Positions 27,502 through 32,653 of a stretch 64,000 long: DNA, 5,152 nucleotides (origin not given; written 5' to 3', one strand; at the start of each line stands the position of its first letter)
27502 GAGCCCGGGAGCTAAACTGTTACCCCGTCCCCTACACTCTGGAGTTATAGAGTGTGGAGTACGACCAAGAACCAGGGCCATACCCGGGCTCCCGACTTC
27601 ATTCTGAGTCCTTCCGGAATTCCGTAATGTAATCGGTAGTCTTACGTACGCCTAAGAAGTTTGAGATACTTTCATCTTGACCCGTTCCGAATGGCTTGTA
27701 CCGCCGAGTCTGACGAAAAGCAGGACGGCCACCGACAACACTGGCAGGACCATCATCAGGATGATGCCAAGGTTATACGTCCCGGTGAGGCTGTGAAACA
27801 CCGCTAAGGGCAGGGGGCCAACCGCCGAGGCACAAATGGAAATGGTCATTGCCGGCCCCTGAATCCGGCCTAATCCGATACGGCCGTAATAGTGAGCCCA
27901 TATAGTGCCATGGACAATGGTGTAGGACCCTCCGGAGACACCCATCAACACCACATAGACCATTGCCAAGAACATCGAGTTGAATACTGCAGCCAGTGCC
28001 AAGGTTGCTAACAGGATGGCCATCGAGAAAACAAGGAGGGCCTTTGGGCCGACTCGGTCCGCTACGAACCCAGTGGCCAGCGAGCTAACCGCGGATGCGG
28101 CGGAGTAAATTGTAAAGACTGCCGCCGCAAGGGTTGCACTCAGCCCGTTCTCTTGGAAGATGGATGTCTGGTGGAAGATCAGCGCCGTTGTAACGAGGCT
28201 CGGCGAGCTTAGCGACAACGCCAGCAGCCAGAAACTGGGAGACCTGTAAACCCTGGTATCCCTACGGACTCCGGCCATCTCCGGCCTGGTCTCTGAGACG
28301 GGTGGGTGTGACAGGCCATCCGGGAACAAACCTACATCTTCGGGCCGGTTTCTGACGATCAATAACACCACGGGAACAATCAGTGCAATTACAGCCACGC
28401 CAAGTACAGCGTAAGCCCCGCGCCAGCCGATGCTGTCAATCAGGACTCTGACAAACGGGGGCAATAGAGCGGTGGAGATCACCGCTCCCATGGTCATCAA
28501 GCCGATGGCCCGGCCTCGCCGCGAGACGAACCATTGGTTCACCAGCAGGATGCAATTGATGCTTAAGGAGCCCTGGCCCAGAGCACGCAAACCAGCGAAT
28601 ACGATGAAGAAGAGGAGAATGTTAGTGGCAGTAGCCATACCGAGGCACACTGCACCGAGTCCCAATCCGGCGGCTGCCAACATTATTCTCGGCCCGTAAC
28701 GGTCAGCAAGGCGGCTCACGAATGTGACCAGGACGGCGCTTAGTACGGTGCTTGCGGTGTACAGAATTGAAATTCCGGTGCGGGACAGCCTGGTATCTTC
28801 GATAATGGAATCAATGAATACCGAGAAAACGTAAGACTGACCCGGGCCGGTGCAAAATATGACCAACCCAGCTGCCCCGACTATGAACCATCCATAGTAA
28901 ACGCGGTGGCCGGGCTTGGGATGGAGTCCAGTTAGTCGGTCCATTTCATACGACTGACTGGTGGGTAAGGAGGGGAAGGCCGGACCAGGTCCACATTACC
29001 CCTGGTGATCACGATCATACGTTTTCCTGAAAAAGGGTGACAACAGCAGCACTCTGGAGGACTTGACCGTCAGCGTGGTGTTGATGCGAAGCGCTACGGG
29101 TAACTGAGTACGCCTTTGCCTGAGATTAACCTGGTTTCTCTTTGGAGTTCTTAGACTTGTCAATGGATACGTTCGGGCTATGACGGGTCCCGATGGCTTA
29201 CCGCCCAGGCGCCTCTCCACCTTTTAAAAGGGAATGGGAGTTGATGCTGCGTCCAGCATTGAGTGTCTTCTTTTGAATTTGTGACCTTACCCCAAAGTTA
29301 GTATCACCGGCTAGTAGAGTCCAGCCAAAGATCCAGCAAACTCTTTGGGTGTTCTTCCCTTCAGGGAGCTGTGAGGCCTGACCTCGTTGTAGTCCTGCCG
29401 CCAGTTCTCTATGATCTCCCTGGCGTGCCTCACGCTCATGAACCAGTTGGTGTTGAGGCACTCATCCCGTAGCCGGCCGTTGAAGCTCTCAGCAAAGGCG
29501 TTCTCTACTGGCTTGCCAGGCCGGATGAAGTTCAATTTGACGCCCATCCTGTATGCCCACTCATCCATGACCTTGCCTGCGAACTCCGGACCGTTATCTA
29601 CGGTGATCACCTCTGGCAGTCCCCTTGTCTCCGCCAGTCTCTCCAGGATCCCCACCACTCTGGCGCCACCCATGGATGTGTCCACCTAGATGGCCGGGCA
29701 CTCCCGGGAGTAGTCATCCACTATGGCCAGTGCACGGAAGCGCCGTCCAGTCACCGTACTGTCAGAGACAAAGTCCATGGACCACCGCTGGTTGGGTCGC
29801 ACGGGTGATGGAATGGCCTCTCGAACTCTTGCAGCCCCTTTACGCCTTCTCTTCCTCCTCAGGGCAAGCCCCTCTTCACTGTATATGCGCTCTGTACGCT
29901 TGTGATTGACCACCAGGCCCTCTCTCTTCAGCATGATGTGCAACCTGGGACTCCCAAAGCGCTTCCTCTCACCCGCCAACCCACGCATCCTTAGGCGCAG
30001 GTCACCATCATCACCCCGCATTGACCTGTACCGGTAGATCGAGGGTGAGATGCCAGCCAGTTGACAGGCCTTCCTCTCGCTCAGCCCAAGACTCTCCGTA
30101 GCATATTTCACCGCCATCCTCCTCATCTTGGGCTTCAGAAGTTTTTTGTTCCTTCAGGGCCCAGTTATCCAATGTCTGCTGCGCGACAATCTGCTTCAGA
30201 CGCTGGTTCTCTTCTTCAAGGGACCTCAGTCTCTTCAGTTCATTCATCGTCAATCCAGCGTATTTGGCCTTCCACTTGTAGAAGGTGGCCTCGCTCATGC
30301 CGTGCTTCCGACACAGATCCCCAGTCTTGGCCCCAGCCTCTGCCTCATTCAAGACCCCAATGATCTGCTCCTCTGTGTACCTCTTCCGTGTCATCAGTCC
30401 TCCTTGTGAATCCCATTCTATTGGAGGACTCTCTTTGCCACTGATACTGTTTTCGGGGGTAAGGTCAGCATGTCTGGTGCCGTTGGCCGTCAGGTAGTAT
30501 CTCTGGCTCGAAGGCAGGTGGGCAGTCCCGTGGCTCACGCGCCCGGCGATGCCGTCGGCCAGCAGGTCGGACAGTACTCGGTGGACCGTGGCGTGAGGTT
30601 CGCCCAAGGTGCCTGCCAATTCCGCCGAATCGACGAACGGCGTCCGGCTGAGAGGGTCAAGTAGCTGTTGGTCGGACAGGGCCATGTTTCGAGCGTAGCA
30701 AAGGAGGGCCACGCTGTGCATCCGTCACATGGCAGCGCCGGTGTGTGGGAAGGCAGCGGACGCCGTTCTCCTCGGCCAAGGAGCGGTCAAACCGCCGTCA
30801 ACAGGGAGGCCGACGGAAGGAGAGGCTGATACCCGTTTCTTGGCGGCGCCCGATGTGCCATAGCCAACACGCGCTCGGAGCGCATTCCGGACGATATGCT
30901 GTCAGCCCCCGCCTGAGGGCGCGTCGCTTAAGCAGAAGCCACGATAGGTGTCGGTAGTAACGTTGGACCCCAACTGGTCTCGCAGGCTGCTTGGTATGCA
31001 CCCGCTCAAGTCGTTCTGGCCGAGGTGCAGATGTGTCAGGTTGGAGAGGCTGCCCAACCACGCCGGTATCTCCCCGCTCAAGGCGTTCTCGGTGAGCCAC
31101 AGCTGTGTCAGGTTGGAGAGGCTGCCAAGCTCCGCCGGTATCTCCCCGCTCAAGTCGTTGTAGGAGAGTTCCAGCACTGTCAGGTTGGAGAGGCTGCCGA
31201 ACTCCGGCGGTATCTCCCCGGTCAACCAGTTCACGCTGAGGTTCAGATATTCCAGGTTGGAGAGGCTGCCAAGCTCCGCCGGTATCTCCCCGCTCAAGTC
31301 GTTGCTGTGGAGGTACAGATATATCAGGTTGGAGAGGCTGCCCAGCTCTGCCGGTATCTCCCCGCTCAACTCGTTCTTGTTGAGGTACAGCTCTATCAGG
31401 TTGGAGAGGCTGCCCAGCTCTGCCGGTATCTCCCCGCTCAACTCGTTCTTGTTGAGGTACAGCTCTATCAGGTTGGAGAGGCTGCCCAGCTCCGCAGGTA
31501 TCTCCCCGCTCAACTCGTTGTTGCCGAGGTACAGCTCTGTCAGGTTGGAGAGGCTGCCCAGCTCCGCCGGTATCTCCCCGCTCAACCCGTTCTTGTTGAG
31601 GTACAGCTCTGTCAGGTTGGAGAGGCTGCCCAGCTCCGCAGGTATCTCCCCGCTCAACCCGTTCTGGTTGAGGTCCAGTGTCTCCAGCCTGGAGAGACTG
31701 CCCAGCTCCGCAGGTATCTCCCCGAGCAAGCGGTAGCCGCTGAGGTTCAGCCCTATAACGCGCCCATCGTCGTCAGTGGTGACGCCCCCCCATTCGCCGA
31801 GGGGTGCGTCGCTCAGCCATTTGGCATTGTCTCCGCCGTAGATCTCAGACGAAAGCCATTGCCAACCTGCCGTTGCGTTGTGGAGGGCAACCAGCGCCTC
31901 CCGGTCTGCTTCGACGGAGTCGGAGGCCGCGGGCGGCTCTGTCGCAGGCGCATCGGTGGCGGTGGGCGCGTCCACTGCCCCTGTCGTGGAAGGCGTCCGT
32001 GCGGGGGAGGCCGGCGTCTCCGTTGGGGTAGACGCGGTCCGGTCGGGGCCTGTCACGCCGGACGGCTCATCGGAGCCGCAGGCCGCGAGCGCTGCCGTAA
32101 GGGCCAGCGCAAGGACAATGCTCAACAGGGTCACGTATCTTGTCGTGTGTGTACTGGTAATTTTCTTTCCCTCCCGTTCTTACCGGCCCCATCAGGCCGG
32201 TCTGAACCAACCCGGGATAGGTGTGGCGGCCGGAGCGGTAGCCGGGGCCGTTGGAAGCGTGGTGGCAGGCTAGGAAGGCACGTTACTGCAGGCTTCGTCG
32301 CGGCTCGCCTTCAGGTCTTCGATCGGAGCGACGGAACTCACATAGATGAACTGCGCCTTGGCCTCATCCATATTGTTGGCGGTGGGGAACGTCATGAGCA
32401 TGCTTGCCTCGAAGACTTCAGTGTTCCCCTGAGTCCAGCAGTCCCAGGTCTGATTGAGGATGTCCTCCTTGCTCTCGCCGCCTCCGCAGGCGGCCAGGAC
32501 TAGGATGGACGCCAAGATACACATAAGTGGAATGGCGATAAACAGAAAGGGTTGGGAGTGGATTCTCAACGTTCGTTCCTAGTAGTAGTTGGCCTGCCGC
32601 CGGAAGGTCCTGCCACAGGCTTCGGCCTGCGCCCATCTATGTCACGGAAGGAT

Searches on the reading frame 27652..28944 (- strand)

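Call 8: search_protein_families(library=pfam, proteins=[window:27652-28944:-], max_evalue=0.01)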
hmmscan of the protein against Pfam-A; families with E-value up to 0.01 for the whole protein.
window:27652-28944:- (430 aa): 2 families
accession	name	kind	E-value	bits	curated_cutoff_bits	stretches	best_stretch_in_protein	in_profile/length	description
PF07690.21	MFS_1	-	6.9e-42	144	33.4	2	27-253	3-220/347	Major Facilitator Superfamily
PF01306.25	LacY_symp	-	4.7e-06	26.1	24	1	40-198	243-402/413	LacY proton/sugar symporter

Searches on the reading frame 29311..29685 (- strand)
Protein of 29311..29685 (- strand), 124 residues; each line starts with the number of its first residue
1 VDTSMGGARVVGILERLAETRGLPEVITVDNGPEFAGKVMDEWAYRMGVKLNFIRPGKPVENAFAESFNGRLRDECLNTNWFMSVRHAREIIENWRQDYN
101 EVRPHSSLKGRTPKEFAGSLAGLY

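Call 27: search_protein_families(library=pfam, proteins=[window:29311-29685:-], max_evalue=0.001)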
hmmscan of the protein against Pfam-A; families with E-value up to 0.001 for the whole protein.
window:29311-29685:- (124 aa): 3 families
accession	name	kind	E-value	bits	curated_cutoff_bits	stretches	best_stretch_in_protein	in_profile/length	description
PF13683.12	rve_3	-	1.1e-30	105.6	26.5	1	48-113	2-67/67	Integrase core domain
PF00665.32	rve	-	4.4e-09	37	32.6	1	2-59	43-102/102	Integrase core domain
PF13333.12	rve_2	-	5.1e-08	33.4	22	1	66-116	1-51/56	Integrase core domain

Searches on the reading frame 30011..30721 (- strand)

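Call 26: search_protein_families(library=pfam, proteins=[window:30011-30721:-], max_evalue=0.001)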
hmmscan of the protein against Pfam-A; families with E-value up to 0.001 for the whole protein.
window:30011-30721:- (236 aa): 5 families
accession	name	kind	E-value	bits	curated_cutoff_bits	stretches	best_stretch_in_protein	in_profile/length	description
PF01527.26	HTH_Tnp_1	-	4.9e-22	78.4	24.1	1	111-179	3-74/75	Transposase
PF13384.12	HTH_23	-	4.3e-05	23.6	24.6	0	124-154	11-41/50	Homeodomain-like domain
PF13551.12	HTH_29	-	0.00025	21.5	28.1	0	122-158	4-40/64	Winged helix-turn helix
PF09339.16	HTH_IclR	-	0.00027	21.1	22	0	21-59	9-48/52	IclR helix-turn-helix domain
PF13518.12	HTH_28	-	0.00029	21.3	25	1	123-154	5-36/52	Helix-turn-helix domain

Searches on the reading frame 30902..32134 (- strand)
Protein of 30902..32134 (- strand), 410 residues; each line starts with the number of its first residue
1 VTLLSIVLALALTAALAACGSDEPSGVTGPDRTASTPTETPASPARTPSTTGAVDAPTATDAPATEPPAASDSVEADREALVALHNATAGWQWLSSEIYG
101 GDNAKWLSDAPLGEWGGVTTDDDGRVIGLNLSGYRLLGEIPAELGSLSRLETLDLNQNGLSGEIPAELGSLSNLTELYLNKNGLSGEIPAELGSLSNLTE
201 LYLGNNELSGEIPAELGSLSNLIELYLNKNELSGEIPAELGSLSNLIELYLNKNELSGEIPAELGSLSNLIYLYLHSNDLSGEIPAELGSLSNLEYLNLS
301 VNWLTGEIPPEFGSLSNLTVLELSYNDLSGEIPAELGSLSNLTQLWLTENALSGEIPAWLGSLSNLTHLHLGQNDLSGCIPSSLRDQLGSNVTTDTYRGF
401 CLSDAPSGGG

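Call 8: search_protein_families(library=pfam, proteins=[window:30902-32134:-], max_evalue=0.01)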
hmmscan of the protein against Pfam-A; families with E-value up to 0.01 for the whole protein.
window:30902-32134:- (410 aa): 9 families
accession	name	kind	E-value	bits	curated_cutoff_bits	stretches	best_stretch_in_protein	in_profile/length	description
PF00560.39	LRR_1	-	1.6e-39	125.8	20.6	2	293-315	1-23/23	Leucine Rich Repeat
PF12799.13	LRR_4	-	2.4e-32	110.7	27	8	173-208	2-36/44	Leucine Rich repeats (2 copies)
PF23598.1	LRR_14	-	6.6e-26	91.3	40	3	130-228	53-147/353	Leucine-rich repeat region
PF13855.12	LRR_8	-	1.6e-22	79.4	27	5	290-328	23-61/61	Leucine rich repeat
PF23211.1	LRR_LRWD1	-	9.8e-07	29.1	28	1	117-204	9-94/190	Leucine-rich repeat and WD repeat-containing protein 1, LRR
PF24758.1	LRR_At5g56370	-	1.2e-05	25.6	27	0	171-232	10-73/227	FBD-associated F-box protein At5g56370, LRR repeats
PF19891.5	DUF6364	-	4.8e-05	24.2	27.3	0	242-270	27-52/70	Family of unknown function (DUF6364)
PF13516.12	LRR_6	-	0.0057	17.1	23.4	0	316-331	3-18/24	Leucine Rich repeat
PF18016.8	SAM_3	-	0.0088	16.4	22.6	0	343-381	15-53/65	SAM domain (Sterile alpha motif)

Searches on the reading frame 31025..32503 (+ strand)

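Call 8: search_protein_families(library=pfam, proteins=[window:31025-32503:+], max_evalue=0.01)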
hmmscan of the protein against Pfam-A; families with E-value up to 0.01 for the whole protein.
window:31025-32503:+ (492 aa): 2 families
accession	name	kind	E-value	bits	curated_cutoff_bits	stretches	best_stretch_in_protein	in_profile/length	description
PF17375.8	DUF5397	-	7.2e-07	29.3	26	0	124-157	23-53/64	Family of unknown function (DUF5397)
PF24278.2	HVO_0513_N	-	0.0044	17.1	29.8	0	121-200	52-133/134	HVO_0513, N-terminal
